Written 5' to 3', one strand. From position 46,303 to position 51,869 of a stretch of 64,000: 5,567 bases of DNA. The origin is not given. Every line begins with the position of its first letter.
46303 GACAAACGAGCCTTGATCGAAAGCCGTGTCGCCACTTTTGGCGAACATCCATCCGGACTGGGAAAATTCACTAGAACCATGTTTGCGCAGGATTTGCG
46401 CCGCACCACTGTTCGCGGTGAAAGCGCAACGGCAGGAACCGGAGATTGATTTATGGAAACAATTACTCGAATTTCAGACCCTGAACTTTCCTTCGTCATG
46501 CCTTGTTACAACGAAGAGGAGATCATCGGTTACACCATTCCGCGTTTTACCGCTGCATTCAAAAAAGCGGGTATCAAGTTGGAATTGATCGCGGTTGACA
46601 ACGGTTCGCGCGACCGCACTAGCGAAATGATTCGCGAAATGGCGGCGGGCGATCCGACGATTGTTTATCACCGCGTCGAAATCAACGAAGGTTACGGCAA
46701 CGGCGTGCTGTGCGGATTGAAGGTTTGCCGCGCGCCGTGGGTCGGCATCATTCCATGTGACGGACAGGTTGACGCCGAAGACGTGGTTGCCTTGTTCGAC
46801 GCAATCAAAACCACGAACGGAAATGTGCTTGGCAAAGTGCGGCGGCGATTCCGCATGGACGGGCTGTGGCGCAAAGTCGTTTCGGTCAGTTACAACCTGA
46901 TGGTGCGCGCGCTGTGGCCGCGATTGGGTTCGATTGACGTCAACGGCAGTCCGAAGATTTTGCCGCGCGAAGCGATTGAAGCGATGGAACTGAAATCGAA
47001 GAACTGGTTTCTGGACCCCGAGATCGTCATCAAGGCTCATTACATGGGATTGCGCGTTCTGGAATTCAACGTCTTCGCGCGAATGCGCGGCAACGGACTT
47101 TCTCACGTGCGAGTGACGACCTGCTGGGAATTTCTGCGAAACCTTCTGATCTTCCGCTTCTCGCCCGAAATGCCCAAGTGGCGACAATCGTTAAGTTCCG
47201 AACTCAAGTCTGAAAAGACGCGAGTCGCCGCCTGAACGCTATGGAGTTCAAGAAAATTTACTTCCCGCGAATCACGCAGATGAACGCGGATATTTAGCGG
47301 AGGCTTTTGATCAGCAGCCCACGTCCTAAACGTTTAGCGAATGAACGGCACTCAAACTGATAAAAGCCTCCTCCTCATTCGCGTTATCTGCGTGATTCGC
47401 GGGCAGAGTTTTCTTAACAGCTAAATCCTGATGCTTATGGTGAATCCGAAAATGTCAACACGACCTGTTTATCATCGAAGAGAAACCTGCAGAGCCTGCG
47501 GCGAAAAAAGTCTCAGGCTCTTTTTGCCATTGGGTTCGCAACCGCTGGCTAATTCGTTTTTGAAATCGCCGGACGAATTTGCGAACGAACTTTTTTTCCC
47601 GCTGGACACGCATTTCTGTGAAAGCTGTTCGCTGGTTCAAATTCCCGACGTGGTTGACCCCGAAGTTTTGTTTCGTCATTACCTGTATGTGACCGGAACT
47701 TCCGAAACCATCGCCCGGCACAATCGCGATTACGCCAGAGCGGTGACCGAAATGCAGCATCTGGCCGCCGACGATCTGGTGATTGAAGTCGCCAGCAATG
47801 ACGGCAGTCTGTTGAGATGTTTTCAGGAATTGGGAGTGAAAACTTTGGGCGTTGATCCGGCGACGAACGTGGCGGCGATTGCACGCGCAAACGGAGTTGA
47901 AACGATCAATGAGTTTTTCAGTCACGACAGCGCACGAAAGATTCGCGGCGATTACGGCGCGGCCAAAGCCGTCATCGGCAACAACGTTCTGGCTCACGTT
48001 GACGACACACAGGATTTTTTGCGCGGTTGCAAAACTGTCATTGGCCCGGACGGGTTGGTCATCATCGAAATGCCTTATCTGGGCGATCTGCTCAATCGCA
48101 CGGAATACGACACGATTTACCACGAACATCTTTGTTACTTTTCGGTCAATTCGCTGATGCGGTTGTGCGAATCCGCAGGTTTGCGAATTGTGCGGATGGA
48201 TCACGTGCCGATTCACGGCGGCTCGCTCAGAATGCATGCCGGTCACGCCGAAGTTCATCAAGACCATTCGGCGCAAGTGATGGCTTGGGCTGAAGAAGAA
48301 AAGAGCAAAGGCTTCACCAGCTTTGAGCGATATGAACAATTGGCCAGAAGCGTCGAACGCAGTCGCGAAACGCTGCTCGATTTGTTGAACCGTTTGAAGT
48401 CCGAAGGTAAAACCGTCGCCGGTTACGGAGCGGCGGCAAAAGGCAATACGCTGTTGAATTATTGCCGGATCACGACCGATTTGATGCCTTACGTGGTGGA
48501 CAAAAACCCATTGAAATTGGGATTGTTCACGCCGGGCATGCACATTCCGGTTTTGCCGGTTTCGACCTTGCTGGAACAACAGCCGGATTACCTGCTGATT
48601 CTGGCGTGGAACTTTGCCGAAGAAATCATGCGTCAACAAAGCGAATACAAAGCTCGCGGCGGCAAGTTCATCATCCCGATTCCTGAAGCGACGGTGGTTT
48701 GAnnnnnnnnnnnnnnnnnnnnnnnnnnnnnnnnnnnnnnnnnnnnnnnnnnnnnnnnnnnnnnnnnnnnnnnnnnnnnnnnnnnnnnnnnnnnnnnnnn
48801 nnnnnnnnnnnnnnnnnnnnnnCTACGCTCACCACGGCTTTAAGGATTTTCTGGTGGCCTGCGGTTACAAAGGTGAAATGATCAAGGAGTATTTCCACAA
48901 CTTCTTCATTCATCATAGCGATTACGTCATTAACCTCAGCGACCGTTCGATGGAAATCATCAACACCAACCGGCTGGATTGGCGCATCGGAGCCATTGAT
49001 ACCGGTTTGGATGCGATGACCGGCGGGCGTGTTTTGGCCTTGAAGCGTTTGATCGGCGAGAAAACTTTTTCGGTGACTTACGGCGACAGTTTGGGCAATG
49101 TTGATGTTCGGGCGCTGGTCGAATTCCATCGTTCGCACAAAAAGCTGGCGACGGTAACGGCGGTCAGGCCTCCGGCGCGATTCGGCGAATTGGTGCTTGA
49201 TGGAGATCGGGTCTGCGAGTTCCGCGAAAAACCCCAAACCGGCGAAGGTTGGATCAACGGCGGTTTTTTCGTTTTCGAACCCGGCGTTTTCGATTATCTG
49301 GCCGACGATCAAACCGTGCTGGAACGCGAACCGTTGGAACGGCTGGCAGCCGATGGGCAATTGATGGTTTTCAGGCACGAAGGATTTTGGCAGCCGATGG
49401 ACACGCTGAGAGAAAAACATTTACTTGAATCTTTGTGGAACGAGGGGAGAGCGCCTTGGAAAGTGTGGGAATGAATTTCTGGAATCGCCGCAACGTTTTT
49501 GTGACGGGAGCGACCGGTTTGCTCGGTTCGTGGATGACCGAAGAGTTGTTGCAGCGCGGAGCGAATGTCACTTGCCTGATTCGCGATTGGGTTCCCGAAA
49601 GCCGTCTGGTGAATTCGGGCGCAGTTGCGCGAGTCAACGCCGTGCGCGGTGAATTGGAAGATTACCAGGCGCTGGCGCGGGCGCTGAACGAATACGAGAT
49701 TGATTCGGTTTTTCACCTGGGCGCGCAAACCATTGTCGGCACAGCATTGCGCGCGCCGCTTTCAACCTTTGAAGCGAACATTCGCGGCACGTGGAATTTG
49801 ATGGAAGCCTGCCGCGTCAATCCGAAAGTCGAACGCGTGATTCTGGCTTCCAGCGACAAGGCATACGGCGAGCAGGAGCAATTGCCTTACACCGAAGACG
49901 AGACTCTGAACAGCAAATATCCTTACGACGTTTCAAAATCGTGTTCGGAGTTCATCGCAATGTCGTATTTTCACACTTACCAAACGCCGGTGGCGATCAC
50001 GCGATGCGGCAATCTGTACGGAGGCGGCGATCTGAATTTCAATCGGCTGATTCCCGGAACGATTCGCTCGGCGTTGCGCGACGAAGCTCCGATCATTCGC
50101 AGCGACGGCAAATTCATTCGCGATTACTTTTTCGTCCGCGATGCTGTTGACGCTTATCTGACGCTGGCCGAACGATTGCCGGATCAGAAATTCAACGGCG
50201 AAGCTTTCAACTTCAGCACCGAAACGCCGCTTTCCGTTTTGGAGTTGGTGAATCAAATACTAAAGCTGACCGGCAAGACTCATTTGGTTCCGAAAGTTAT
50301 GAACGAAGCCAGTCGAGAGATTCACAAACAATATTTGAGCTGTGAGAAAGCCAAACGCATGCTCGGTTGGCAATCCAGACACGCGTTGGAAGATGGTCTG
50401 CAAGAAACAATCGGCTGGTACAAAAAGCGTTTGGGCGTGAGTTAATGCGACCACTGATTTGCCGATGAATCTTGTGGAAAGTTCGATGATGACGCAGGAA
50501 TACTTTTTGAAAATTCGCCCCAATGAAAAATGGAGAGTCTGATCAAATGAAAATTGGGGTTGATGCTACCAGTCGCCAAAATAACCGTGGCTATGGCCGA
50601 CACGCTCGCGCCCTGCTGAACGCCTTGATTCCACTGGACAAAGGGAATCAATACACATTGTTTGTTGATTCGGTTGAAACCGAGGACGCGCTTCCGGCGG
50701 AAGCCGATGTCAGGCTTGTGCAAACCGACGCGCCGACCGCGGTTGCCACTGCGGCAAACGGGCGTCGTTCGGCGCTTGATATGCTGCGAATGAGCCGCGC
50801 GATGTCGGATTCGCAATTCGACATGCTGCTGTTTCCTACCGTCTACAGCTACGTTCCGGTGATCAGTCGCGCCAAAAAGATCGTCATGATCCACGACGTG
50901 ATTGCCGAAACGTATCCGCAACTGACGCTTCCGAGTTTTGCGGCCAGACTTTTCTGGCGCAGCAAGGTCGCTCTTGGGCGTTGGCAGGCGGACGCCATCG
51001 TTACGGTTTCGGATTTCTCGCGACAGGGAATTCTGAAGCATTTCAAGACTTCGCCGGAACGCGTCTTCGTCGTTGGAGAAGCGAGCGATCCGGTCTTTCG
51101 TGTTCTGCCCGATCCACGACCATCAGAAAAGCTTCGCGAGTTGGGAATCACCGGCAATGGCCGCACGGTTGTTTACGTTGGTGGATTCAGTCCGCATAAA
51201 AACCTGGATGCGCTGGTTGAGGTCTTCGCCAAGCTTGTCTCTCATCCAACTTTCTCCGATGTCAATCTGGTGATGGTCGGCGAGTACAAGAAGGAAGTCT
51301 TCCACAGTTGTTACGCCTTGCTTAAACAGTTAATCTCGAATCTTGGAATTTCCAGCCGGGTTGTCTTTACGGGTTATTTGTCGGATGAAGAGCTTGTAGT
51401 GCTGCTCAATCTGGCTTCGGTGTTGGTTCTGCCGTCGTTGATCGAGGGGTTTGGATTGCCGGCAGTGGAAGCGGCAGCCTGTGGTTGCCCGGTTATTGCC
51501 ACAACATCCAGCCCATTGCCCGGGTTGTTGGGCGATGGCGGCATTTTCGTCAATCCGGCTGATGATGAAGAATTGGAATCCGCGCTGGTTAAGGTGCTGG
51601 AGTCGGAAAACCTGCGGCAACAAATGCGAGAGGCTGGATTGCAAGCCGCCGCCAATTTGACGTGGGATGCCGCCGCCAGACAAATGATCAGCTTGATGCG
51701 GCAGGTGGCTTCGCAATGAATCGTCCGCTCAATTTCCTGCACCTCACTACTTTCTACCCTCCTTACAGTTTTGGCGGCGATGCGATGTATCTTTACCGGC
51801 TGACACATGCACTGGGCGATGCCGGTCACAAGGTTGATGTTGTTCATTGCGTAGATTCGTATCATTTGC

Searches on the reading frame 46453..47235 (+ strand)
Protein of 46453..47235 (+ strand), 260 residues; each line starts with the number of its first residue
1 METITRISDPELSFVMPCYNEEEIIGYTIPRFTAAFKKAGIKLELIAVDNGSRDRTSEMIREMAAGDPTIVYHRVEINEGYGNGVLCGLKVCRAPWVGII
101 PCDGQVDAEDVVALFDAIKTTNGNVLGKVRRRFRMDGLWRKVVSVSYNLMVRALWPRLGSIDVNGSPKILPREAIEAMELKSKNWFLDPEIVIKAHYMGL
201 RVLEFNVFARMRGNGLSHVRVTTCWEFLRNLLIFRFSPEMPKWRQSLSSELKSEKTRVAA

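Call 60: search_protein_families(library=pfam, proteins=[window:46453-47235:+], max_evalue=0.0001)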
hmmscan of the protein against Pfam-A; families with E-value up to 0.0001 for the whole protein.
window:46453-47235:+ (260 aa): 1 family
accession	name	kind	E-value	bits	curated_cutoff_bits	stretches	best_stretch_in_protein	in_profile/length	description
PF00535.33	Glycos_transf_2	-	8.4e-21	75.1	23.3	1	13-144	1-130/168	Glycosyl transferase family 2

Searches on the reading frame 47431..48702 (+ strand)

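Call 60: search_protein_families(library=pfam, proteins=[window:47431-48702:+], max_evalue=0.0001)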
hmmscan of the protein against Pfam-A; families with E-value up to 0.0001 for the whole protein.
window:47431-48702:+ (423 aa): 6 families
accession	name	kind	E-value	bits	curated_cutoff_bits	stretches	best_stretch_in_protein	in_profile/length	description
PF08484.17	Methyltransf_14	-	2.3e-61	206.7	23.5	1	260-418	1-160/160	C-methyltransferase C-terminal domain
PF08421.16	Methyltransf_13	-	4.3e-21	75.3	31.3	1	20-81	1-62/62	Putative zinc binding domain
PF13489.12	Methyltransf_23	-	2.4e-15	57.1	27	1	99-254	7-162/164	Methyltransferase domain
PF08241.18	Methyltransf_11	-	6.3e-07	30.4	21.2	1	119-212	2-95/95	Methyltransferase domain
PF08242.18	Methyltransf_12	-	7.3e-06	27.1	30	1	119-209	2-97/98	Methyltransferase domain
PF13649.12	Methyltransf_25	-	4.3e-05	24.6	27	1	117-208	1-97/97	Methyltransferase domain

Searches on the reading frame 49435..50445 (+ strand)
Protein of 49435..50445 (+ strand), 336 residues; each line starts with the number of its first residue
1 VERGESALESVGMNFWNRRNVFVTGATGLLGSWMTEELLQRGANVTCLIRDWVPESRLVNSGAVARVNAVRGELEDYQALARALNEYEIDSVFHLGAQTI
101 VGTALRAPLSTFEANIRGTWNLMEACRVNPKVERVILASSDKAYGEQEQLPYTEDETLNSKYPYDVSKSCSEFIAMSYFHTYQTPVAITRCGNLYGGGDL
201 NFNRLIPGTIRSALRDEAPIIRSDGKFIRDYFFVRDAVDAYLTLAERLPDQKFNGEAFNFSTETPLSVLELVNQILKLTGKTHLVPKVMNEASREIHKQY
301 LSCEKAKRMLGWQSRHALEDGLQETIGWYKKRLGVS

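Call 60: search_protein_families(library=pfam, proteins=[window:49435-50445:+], max_evalue=0.0001)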
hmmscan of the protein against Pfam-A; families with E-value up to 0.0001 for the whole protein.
window:49435-50445:+ (336 aa): 9 families
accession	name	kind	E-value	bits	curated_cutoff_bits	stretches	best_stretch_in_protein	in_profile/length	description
PF16363.11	GDP_Man_Dehyd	-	2.4e-50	172.3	27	1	22-325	1-332/332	GDP-mannose 4,6 dehydratase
PF01370.27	Epimerase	-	1.4e-47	162.6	20.9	1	21-255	1-234/240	NAD dependent epimerase/dehydratase family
PF02719.21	Polysacc_synt_2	-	1.1e-15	58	20.2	1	21-283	1-251/293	Polysaccharide biosynthesis protein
PF04321.23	RmlD_sub_bind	-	2e-14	53.8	27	1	20-316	2-273/287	RmlD substrate binding domain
PF07993.18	NAD_binding_4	-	1.7e-13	50.7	20.1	1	23-196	1-209/258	Male sterility protein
PF01073.25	3Beta_HSD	-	1.9e-13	50.6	22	1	23-280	2-269/280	3-beta hydroxysteroid dehydrogenase/isomerase family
PF13460.12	NAD_binding_10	-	1.4e-09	38.5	27.2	1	25-158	1-117/184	NAD(P)H-binding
PF05368.20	NmrA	-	4.3e-08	33.6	27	1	20-93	4-74/298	NmrA-like family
PF08659.16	KR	-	1.3e-06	28.9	22.6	1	21-153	3-150/180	KR domain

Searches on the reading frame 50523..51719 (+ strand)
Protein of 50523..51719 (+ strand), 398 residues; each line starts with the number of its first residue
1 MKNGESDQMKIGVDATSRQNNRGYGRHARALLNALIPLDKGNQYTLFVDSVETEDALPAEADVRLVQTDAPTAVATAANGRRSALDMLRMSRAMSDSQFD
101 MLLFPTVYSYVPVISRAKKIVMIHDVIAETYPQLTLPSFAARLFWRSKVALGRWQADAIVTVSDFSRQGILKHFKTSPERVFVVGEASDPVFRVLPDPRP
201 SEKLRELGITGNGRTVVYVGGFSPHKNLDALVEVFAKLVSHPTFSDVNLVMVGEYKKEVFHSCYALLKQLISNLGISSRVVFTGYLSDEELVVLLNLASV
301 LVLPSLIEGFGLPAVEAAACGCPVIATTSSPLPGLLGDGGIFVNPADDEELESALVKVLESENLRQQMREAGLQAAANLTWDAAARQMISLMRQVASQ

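Call 60: search_protein_families(library=pfam, proteins=[window:50523-51719:+], max_evalue=0.0001)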
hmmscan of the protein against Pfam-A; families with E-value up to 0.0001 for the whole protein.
window:50523-51719:+ (398 aa): 5 families
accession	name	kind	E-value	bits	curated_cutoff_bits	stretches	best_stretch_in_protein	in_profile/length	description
PF00534.26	Glycos_transf_1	-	2e-34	119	26.4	1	204-372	6-169/172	Glycosyl transferases group 1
PF13692.12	Glyco_trans_1_4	-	2.7e-28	99.4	27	1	214-360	2-141/142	Glycosyl transferases group 1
PF20706.3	GT4-conflict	-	1.3e-16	61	26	1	156-387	147-384/385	Family 4 Glycosyltransferase in conflict systems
PF13439.12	Glyco_transf_4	-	3.4e-08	34.1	28.5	1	23-184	3-162/170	Glycosyltransferase Family 4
PF13524.12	Glyco_trans_1_2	-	1.4e-07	32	25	1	306-389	59-143/144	Glycosyl transferase-like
